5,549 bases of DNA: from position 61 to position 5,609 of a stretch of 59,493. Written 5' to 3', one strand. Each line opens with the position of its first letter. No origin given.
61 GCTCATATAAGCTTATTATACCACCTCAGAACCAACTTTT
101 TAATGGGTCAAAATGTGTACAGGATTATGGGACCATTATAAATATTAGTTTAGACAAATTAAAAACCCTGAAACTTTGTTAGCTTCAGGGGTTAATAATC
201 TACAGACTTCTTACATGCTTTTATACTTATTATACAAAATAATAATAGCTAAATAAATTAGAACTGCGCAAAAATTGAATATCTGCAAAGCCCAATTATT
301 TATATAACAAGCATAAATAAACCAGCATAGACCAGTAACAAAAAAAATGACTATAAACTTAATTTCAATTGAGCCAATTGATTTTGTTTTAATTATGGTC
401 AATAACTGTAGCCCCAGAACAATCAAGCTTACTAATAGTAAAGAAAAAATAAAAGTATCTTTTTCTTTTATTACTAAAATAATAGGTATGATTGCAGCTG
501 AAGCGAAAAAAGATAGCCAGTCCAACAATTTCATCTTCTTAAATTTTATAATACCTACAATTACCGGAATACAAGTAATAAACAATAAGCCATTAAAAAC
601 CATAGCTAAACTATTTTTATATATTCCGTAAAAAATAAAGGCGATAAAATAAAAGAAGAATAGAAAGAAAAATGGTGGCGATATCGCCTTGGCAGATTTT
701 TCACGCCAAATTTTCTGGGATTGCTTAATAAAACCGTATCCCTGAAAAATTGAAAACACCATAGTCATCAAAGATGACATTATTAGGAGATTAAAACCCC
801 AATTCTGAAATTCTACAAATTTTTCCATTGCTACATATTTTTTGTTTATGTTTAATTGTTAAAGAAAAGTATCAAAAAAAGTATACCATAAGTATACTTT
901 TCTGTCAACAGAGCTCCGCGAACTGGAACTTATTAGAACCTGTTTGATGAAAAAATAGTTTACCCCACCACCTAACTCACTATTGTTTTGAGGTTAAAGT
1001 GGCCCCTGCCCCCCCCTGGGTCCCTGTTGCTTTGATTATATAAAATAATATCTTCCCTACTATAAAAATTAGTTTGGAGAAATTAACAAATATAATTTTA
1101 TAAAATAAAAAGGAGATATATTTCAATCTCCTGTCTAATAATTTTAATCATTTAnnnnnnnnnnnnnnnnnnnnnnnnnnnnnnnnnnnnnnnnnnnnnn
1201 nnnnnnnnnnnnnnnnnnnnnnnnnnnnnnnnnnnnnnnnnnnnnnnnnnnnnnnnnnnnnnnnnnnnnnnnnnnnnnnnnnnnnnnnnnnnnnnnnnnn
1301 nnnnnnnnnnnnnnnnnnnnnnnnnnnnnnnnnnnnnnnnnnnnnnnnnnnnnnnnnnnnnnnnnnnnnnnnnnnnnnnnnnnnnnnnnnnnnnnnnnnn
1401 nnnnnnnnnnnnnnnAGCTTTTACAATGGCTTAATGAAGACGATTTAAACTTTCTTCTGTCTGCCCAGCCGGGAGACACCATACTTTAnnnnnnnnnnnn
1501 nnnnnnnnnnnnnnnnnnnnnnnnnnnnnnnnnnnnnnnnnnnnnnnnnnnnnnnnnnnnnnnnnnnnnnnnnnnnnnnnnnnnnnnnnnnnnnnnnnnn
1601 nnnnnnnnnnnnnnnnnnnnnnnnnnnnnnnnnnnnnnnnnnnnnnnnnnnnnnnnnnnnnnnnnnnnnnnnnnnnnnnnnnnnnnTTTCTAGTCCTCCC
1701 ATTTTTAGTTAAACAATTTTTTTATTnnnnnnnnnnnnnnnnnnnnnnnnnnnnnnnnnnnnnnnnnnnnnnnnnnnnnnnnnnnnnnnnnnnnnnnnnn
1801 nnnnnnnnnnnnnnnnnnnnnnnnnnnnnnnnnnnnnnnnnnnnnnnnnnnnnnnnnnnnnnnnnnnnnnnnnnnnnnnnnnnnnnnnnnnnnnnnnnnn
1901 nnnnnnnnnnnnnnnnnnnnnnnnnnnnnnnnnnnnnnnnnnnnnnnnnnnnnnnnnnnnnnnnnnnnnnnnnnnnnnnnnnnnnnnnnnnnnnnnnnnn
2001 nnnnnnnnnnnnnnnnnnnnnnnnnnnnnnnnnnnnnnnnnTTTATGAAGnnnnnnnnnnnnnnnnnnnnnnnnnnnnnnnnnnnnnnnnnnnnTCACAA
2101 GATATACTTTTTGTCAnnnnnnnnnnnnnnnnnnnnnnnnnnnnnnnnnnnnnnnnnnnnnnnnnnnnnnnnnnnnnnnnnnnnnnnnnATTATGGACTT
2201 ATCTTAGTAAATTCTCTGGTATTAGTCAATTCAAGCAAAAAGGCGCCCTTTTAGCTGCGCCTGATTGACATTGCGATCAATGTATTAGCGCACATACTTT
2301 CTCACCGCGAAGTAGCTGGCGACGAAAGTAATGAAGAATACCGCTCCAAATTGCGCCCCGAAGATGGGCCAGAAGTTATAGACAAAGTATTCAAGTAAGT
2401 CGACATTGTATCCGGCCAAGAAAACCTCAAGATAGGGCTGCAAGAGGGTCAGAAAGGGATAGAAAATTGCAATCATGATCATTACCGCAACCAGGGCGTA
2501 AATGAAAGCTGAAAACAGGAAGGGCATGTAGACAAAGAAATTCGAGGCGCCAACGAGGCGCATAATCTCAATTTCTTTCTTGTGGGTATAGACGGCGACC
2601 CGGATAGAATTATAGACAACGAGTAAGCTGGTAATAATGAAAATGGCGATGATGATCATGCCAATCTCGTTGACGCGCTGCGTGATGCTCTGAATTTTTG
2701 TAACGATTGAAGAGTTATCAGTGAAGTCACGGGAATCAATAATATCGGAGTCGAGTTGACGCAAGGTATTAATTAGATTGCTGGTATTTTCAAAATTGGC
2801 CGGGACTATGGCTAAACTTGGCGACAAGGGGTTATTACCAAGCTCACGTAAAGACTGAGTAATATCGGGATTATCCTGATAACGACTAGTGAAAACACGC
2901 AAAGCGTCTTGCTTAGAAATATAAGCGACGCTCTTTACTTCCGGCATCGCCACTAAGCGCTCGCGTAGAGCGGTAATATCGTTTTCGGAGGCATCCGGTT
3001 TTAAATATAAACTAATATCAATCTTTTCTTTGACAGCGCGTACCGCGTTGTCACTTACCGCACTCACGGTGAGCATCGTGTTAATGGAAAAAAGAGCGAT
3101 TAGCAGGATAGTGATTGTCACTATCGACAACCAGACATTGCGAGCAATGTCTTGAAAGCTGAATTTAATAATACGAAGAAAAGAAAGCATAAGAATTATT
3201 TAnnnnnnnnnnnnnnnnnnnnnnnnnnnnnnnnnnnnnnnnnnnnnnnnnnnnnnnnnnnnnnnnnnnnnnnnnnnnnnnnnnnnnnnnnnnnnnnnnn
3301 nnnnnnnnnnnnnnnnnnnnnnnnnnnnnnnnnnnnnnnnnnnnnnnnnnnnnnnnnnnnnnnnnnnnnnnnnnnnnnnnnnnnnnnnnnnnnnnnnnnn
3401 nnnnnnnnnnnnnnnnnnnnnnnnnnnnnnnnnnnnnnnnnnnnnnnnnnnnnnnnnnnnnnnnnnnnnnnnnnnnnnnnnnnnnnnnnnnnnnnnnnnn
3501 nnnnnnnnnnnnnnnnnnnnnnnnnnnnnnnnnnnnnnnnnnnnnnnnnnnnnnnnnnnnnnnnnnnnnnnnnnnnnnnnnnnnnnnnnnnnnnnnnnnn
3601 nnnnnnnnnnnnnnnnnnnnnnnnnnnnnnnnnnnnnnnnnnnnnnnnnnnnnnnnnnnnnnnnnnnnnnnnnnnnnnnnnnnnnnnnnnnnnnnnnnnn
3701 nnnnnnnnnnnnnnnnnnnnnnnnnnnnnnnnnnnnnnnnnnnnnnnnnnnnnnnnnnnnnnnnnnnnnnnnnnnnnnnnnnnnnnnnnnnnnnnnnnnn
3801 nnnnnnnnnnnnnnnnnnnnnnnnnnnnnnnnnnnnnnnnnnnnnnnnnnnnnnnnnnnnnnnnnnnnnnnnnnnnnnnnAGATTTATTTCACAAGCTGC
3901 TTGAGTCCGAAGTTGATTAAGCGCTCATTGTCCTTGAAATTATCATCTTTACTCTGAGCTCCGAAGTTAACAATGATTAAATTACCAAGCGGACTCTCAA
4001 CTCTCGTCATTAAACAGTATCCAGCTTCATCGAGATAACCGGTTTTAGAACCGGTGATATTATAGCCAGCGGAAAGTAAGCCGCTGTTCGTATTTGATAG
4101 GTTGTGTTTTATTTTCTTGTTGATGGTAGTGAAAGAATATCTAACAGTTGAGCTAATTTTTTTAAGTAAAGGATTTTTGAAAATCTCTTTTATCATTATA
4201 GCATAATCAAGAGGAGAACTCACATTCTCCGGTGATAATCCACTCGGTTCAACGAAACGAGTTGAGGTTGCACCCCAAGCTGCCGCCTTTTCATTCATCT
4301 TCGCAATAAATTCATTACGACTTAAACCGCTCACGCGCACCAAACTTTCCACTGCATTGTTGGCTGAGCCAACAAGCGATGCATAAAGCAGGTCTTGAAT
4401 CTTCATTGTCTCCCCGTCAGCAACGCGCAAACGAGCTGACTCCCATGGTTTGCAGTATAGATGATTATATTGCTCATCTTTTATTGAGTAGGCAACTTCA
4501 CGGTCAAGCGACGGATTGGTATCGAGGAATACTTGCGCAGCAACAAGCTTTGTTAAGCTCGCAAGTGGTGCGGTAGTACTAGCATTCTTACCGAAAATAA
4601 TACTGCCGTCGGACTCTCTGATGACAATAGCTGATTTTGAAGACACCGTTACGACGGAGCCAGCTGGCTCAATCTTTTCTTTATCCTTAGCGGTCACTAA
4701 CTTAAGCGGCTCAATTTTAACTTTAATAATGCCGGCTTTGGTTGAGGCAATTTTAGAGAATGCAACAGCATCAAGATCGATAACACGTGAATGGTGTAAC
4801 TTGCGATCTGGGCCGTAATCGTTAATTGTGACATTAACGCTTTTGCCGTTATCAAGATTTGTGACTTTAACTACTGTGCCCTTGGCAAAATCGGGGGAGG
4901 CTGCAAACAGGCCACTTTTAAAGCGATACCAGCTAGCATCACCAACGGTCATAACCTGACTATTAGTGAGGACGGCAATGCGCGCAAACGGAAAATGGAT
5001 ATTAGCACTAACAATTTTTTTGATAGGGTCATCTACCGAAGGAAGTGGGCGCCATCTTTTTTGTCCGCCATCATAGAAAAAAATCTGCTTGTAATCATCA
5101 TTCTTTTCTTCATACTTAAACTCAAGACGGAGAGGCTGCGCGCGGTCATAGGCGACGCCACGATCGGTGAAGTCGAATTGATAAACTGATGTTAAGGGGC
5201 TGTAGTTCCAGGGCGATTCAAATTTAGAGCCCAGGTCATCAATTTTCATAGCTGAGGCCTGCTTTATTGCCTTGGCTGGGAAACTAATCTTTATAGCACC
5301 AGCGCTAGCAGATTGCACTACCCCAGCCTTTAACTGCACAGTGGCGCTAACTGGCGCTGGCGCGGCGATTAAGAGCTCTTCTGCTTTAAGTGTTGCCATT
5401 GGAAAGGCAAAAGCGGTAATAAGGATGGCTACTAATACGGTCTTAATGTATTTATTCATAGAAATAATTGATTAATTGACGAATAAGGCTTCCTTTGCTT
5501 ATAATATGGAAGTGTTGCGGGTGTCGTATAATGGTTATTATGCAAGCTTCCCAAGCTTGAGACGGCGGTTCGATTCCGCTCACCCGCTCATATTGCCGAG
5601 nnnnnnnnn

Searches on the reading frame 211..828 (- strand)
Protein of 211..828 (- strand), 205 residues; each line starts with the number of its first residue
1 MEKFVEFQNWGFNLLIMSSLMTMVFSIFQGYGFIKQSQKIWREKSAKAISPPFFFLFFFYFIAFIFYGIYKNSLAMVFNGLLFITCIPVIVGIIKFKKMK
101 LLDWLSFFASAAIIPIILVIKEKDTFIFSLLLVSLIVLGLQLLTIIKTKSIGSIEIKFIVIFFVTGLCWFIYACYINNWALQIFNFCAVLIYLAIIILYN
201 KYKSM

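Call 18: search_protein_families(library=pfam, proteins=[window:211-828:-], max_evalue=0.001)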
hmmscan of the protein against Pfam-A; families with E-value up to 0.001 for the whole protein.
window:211-828:- (205 aa): 2 families
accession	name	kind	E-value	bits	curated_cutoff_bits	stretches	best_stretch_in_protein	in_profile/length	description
PF03083.21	MtN3_slv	-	9.4e-09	35.6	23.7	1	142-203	22-83/87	Sugar efflux transporter for intercellular exchange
PF04193.19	PQ-loop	-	1e-05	25.6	22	1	36-73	20-57/61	PQ loop repeat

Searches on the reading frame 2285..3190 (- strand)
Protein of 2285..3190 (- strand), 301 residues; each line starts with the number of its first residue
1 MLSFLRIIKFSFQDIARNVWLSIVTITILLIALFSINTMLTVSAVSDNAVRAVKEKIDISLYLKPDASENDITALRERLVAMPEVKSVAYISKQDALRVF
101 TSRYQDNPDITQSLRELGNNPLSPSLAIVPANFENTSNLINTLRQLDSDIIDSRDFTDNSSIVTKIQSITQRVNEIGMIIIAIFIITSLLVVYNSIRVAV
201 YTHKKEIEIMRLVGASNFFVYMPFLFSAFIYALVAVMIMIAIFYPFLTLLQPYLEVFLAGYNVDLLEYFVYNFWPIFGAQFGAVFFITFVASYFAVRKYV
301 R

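Call 18: search_protein_families(library=pfam, proteins=[window:2285-3190:-], max_evalue=0.001)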
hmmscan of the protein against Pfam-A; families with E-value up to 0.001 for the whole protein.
window:2285-3190:- (301 aa): 2 families
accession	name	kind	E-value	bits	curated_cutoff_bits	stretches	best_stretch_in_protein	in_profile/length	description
PF18075.7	FtsX_ECD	-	1.1e-15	58.5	23.5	1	58-147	2-91/96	FtsX extracellular domain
PF02687.27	FtsX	-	1.1e-10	42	25.5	1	178-299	1-115/120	FtsX-like permease C-terminal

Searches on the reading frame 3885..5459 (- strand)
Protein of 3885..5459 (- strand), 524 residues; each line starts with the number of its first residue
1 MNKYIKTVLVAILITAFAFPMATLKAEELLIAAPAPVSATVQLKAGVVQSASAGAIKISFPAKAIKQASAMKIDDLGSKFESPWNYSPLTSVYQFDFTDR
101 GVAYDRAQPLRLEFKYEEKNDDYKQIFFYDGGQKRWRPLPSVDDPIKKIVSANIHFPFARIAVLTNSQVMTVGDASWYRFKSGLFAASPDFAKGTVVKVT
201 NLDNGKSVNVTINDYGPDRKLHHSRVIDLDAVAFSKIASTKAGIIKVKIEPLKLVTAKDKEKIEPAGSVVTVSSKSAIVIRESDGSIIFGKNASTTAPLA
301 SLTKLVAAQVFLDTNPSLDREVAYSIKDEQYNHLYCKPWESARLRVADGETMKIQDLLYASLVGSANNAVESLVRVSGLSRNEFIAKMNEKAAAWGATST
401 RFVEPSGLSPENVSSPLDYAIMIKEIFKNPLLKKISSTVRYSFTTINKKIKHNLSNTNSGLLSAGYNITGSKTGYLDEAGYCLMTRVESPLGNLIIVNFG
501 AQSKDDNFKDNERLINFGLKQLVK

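Call 18: search_protein_families(library=pfam, proteins=[window:3885-5459:-], max_evalue=0.001)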
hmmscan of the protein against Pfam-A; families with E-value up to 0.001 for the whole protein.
window:3885-5459:- (524 aa): 3 families
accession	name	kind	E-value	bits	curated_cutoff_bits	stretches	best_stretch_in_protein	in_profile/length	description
PF00768.25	Peptidase_S11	-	6.8e-39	134.2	27.6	1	270-502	8-238/239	D-alanyl-D-alanine carboxypeptidase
PF03330.24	DPBB_1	-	7.5e-11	42.6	28.8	1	186-249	26-83/83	Lytic transglycolase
PF13354.11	Beta-lactamase2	-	4.2e-06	26.7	22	1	283-435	7-155/214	Beta-lactamase enzyme family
